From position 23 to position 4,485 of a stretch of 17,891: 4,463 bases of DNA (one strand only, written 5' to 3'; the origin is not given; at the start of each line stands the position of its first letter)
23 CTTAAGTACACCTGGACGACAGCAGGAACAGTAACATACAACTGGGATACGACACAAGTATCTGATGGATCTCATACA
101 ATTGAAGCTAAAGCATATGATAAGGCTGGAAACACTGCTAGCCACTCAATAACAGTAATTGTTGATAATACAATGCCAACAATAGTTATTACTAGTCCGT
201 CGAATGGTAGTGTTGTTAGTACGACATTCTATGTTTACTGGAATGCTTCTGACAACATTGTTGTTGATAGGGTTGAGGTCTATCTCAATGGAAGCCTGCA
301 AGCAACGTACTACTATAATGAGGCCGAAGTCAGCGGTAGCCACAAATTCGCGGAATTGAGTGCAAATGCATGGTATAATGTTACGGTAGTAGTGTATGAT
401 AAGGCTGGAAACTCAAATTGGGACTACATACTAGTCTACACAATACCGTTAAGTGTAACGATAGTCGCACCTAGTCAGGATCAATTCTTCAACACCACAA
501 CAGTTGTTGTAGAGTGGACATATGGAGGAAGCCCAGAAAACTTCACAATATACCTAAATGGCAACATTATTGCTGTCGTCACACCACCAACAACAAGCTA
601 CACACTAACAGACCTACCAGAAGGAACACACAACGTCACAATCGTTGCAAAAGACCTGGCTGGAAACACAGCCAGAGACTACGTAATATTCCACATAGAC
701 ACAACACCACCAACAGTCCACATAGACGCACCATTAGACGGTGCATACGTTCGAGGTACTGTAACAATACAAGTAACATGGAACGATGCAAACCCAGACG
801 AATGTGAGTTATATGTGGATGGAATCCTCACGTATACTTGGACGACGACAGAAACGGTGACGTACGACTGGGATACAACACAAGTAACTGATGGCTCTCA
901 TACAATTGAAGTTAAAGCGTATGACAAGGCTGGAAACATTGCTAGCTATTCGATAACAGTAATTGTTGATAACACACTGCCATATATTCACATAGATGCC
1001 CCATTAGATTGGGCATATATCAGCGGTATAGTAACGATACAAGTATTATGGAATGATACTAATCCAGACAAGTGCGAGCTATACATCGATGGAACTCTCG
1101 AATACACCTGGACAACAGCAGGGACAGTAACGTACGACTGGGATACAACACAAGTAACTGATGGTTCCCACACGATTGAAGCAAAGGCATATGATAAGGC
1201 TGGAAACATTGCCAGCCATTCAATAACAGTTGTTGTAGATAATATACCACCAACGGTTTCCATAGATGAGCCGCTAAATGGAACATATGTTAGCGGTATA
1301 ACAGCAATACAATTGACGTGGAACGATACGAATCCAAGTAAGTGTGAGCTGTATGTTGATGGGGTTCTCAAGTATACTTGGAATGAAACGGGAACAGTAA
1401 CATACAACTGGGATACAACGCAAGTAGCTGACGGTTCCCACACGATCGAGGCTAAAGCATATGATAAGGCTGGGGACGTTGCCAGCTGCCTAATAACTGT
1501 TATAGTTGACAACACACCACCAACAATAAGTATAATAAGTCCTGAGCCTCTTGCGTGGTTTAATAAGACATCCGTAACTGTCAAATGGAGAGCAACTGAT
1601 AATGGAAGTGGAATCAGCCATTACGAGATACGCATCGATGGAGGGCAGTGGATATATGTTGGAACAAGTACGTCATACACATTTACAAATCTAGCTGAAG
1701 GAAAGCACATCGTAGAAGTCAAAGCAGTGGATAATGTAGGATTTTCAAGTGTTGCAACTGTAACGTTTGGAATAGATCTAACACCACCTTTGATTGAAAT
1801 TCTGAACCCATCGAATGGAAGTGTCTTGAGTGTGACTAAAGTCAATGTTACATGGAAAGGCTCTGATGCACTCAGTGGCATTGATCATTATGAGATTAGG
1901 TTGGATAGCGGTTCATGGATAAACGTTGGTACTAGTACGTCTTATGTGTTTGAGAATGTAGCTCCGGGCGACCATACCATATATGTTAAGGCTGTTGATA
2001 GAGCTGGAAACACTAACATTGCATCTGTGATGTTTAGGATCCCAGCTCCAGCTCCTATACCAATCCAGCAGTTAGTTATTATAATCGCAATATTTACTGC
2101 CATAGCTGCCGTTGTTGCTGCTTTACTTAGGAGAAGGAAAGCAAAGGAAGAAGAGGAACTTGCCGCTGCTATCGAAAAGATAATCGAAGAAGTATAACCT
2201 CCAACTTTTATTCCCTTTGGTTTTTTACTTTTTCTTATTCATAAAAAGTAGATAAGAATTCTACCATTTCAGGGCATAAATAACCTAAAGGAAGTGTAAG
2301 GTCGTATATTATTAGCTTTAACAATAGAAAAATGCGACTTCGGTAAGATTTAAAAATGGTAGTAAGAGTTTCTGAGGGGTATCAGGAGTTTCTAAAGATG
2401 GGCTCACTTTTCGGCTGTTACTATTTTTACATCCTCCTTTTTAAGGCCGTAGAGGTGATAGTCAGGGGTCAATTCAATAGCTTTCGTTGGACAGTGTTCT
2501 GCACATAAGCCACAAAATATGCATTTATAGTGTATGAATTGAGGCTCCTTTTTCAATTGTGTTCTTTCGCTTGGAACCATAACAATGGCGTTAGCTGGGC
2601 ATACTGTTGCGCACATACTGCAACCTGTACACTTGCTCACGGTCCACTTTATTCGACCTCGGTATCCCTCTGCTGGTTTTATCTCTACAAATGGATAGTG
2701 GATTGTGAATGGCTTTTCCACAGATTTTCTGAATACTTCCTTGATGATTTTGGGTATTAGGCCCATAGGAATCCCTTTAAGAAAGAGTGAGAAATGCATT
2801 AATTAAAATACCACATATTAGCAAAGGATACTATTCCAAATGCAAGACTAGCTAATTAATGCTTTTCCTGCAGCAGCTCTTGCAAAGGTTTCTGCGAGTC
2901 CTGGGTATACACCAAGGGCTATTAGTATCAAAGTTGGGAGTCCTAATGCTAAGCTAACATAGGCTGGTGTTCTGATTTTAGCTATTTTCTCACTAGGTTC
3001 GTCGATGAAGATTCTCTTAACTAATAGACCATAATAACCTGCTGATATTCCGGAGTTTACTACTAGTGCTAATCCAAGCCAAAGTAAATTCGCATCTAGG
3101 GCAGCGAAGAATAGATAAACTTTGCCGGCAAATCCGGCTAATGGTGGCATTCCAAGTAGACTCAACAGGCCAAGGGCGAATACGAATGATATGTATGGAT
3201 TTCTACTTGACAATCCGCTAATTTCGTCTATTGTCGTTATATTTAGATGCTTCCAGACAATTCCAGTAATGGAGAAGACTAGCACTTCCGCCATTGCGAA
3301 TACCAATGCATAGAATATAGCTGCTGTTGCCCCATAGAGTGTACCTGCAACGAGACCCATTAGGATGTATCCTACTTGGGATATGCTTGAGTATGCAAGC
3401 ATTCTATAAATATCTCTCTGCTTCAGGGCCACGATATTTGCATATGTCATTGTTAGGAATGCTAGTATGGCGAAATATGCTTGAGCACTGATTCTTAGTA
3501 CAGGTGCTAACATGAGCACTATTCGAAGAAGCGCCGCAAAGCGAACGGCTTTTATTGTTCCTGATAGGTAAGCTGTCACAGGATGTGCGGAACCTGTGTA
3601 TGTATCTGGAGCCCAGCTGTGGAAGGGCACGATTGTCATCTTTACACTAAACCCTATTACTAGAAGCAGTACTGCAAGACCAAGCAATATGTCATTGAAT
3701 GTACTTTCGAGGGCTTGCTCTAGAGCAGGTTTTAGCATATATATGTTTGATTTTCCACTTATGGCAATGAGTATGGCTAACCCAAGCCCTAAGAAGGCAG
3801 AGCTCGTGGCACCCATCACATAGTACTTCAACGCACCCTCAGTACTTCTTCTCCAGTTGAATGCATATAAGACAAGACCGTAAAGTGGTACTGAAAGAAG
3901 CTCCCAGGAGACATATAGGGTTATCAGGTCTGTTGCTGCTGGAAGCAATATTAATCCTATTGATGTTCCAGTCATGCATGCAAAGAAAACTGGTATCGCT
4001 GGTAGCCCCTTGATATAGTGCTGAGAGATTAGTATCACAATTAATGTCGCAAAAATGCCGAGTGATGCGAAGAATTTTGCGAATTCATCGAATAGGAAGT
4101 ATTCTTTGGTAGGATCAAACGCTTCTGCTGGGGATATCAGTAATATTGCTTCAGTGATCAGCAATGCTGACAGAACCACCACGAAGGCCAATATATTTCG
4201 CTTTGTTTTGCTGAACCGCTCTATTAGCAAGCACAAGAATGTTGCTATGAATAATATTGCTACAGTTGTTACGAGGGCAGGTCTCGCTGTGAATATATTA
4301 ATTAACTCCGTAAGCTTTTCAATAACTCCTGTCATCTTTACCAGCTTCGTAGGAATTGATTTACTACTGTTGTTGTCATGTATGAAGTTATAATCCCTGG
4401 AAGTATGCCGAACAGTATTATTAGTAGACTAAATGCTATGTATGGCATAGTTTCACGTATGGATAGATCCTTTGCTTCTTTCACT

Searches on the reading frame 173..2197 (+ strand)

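Call 6: search_protein_families(library=pfam, proteins=[window:173-2197:+])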
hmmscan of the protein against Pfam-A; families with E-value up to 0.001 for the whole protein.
window:173-2197:+ (674 aa): 20 families
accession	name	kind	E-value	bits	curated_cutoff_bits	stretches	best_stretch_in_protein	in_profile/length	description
PF17957.7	Big_7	-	7.9e-67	222.3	24.1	6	180-247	1-70/70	Bacterial Ig domain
PF19077.6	Big_13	-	2.3e-31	108.7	27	4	302-357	42-102/102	Bacterial Ig-like domain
PF13750.12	Big_3_3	-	2.3e-26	92.8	27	2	141-205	5-74/157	Bacterial Ig-like domain (group 3)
PF09136.16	Glucodextran_B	-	1.9e-16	60.2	27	1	180-266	1-82/83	Glucodextranase, domain B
PF07495.19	Y_Y_Y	-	1.9e-13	50.5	26.6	2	486-525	15-53/65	Y_Y_Y domain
PF00041.27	fn3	-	1.4e-12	48.1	25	1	464-525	12-75/84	Fibronectin type III domain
PF12245.14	Big_3_2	-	1.3e-10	41.9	23.3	0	12-81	45-110/122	Bacterial Ig-like domain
PF24421.1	Ig_J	-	1.4e-09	38.4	29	0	555-626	26-104/104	Tip attachment protein J, Ig-like domain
PF02494.22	HYR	-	1.5e-09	38.5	21.7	0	418-445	54-81/81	HYR domain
PF23608.1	Ig_ILCR1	-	3.1e-08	34.1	27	0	555-611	17-89/114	ILCR1 Ig-like domain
PF24893.1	DUF7743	-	2e-07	31.2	27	0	444-487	1-41/120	Domain of unknown function (DUF7743)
PF17996.7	CE2_N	-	2e-06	28.3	27.9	0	465-519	28-83/108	Carbohydrate esterase 2 N-terminal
PF16389.11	DUF4998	-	2.6e-06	27.5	29.1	0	498-529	72-103/199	Domain of unknown function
PF20164.4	GspA_SrpA_N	-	8.4e-06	26.6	27.4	0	230-267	80-113/117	GspA/SrpA SigLec-like domain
PF09430.16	EMC7_beta-sandw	-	9.4e-06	26.3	26.6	0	121-163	7-51/122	ER membrane protein complex subunit 7, beta-sandwich domain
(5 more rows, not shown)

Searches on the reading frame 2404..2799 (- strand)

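Call 7: search_protein_families(library=pfam, proteins=[window:2404-2799:-], max_evalue=0.01)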
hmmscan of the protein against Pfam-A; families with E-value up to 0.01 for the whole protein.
window:2404-2799:- (131 aa): 13 families
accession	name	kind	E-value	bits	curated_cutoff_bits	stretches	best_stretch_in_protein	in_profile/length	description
PF00037.32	Fer4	-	1e-15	57.2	21.1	2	88-109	3-24/24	4Fe-4S binding domain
PF12838.12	Fer4_7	-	9.4e-13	48.9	27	1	56-107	1-52/52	4Fe-4S dicluster domain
PF13484.11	Fer4_16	-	5.1e-11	43.6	30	2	56-77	1-21/66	4Fe-4S double cluster binding domain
PF14697.11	Fer4_21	-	1.1e-10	41.9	35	2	51-74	35-59/59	4Fe-4S dicluster domain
PF13187.11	Fer4_9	-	1.4e-10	41.4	27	1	56-108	1-52/52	4Fe-4S dicluster domain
PF12837.12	Fer4_6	-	5.1e-10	39.2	25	1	50-72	2-24/24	4Fe-4S binding domain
PF13183.11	Fer4_8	-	1.4e-09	38.8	27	2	51-70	48-67/68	4Fe-4S dicluster domain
PF13237.11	Fer4_10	-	1.4e-08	35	25.5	1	54-104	6-53/53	4Fe-4S dicluster domain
PF25160.1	LdpA_Fe-S-bd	-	8.5e-07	29.1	27.6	2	63-110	9-45/49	LdpA Fe-S cluster-binding domain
PF12797.12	Fer4_2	-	1.5e-06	28.2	24.5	1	54-69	7-22/22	4Fe-4S binding domain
PF13534.11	Fer4_17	-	0.00024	22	22.2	0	53-70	42-59/61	4Fe-4S dicluster domain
PF12798.12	Fer4_3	-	0.00028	21.9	27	0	93-107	1-15/15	4Fe-4S binding domain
PF12800.12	Fer4_4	-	0.0015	19.2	24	0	55-69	2-16/17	4Fe-4S binding domain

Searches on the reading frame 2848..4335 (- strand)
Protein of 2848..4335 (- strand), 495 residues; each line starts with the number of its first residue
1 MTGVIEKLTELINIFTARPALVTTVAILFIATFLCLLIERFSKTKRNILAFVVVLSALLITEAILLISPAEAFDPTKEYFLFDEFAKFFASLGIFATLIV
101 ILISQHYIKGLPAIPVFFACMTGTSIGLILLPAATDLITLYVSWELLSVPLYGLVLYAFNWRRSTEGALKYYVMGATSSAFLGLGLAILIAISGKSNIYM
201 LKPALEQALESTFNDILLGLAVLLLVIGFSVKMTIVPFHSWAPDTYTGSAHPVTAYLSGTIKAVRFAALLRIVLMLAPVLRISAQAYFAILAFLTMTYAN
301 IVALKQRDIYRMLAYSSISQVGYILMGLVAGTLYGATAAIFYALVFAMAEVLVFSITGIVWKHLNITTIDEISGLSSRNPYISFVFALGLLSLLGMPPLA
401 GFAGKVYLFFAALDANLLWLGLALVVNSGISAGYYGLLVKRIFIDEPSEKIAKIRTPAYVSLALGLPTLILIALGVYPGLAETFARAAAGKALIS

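Call 6: search_protein_families(library=pfam, proteins=[window:2848-4335:-])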
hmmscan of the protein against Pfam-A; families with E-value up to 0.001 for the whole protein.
window:2848-4335:- (495 aa): 1 family
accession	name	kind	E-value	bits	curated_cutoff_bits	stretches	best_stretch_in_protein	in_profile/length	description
PF00361.26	Proton_antipo_M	-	3.8e-64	217.1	21.5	1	134-431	1-294/294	NADH:quinone oxidoreductase/Mrp antiporter, TM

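Call 8: search_protein_families(library=ncbifam, proteins=[window:2848-4335:-], max_evalue=0.001)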
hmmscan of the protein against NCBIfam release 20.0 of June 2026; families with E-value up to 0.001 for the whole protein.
window:2848-4335:- (495 aa): 73 families (the best 25 are shown)
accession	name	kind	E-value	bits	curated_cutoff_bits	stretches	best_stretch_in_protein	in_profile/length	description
TIGR01770.1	NDH_I_N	subfamily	4.7e-93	312.7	332.6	1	21-479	8-469/472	NADH-quinone oxidoreductase subunit NuoN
NF004445.0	PRK05777.2-3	equivalog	5e-79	266.5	408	1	24-476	12-461/475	NADH-quinone oxidoreductase subunit NuoN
NF004442.0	PRK05777.1-5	equivalog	5.5e-76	256.5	523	1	22-485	11-474/483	NADH-quinone oxidoreductase subunit NuoN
NF004440.0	PRK05777.1-3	equivalog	5.1e-74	249.9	519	1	21-489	10-473/477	NADH-quinone oxidoreductase subunit NuoN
NF002701.0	PRK02504.1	equivalog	4.5e-73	246.5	569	1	12-468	10-460/513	NAD(P)H-quinone oxidoreductase subunit N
NF004441.0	PRK05777.1-4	equivalog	1.7e-72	244.7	477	1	121-485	151-516/524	NADH-quinone oxidoreductase subunit NuoN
NF004446.0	PRK05777.2-4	equivalog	1.9e-64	218.6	590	1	25-484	18-490/502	NADH-quinone oxidoreductase subunit NuoN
NF004439.0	PRK05777.1-1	equivalog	1.5e-59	202.3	531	1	17-478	11-471/485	NADH-quinone oxidoreductase subunit NuoN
NF004444.0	PRK05777.2-2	equivalog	7.1e-59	200.2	496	1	12-452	12-450/496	NADH-quinone oxidoreductase subunit NuoN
NF004443.0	PRK05777.2-1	equivalog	3.1e-54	185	626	1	26-483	18-486/506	NADH-quinone oxidoreductase subunit NuoN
NF006241.0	PRK08377.1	equivalog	3.2e-52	178.2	645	1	69-486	62-471/494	NADH dehydrogenase subunit N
TIGR01972.1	NDH_I_M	subfamily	3.6e-50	171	263.8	1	24-482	4-472/486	NADH-quinone oxidoreductase subunit M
NF006419.0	PRK08668.1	equivalog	2e-49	168.9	617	1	22-484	5-473/613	NADH dehydrogenase subunit M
NF009306.0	PRK12663.1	equivalog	1.7e-41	142.6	542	1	78-490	71-479/498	Na+/H+ antiporter subunit D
NF006240.0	PRK08376.1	subfamily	3.1e-41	141.9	662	1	47-489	53-503/521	putative monovalent cation/H+ antiporter subunit D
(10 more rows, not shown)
